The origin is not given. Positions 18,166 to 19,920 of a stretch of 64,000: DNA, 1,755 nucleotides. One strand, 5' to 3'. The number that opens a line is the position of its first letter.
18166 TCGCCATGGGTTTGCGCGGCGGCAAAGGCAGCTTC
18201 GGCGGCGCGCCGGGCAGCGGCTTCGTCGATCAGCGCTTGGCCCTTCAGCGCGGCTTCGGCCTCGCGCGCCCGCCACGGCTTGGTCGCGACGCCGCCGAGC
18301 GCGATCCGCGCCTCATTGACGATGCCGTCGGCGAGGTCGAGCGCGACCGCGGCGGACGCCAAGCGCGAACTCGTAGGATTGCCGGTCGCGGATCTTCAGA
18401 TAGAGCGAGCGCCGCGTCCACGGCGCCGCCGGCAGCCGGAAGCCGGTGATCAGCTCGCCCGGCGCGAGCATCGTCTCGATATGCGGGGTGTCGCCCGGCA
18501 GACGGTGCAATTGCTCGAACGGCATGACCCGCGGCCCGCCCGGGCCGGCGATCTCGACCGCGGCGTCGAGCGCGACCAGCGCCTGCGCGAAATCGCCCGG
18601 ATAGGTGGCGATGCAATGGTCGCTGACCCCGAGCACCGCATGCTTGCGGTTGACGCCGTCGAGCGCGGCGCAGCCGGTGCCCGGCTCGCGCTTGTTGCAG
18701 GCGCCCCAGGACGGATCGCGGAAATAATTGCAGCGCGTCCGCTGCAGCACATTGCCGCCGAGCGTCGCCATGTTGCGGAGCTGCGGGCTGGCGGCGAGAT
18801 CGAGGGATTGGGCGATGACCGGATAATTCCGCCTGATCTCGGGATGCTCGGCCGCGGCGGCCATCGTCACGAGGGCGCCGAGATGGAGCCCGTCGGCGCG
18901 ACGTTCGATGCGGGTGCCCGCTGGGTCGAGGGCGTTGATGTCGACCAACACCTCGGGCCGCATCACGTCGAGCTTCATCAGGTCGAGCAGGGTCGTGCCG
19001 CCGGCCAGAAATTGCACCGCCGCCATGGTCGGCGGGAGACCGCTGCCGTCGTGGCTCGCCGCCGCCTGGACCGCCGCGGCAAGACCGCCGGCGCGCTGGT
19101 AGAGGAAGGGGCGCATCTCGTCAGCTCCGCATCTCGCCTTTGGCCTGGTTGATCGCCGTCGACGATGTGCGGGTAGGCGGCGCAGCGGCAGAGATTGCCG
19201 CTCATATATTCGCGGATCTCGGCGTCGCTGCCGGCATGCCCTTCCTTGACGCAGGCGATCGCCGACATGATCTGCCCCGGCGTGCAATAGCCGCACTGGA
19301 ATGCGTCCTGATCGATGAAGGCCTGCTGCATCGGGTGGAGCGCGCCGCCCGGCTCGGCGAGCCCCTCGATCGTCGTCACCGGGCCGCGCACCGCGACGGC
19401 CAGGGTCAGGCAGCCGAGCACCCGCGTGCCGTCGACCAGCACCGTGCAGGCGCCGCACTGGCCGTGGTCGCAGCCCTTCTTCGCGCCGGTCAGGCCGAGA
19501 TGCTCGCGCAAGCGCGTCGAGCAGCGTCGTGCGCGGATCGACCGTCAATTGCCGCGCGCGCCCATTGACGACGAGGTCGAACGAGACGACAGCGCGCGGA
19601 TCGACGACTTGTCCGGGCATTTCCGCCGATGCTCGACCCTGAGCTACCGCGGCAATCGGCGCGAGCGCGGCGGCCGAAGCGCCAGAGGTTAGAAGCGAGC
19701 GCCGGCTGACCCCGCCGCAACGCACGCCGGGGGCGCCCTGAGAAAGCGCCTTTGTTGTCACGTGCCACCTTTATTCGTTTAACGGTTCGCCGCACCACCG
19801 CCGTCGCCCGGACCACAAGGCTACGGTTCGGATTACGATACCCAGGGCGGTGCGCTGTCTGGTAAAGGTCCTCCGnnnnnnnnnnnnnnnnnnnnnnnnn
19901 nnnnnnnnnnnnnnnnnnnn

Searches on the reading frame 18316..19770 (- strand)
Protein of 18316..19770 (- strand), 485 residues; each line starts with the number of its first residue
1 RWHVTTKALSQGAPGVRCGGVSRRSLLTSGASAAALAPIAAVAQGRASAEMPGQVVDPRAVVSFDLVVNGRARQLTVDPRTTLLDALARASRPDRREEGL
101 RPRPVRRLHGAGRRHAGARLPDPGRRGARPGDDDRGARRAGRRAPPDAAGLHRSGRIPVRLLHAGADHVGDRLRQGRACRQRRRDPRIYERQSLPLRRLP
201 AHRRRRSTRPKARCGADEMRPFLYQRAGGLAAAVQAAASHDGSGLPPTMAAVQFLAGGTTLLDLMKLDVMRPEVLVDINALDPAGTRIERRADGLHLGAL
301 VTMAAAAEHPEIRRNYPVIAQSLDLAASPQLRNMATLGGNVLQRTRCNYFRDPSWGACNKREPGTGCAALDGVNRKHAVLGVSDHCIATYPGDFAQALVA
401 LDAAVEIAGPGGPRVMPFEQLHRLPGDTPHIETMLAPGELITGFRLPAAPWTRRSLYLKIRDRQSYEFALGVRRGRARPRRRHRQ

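Call 39: search_protein_families(library=pfam, proteins=[window:18316-19770:-], max_evalue=0.001)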
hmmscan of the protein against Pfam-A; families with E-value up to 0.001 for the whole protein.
window:18316-19770:- (485 aa): 1 family
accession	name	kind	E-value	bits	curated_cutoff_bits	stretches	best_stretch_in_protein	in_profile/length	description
PF00941.27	FAD_binding_5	-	3.2e-35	121.9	27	1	226-448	7-169/170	FAD binding domain in molybdopterin dehydrogenase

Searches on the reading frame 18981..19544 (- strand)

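Call 19: search_protein_families(library=pfam, proteins=[window:18981-19544:-], max_evalue=0.001)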
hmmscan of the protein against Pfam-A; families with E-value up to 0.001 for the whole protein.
window:18981-19544:- (188 aa): 2 families
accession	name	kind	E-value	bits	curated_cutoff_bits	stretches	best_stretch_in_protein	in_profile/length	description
PF01799.25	Fer2_2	-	1.7e-30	105.4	30.3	1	58-129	1-72/75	[2Fe-2S] binding domain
PF13085.11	Fer2_3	-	6.3e-05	23.4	27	1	23-62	50-89/107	2Fe-2S iron-sulfur cluster binding domain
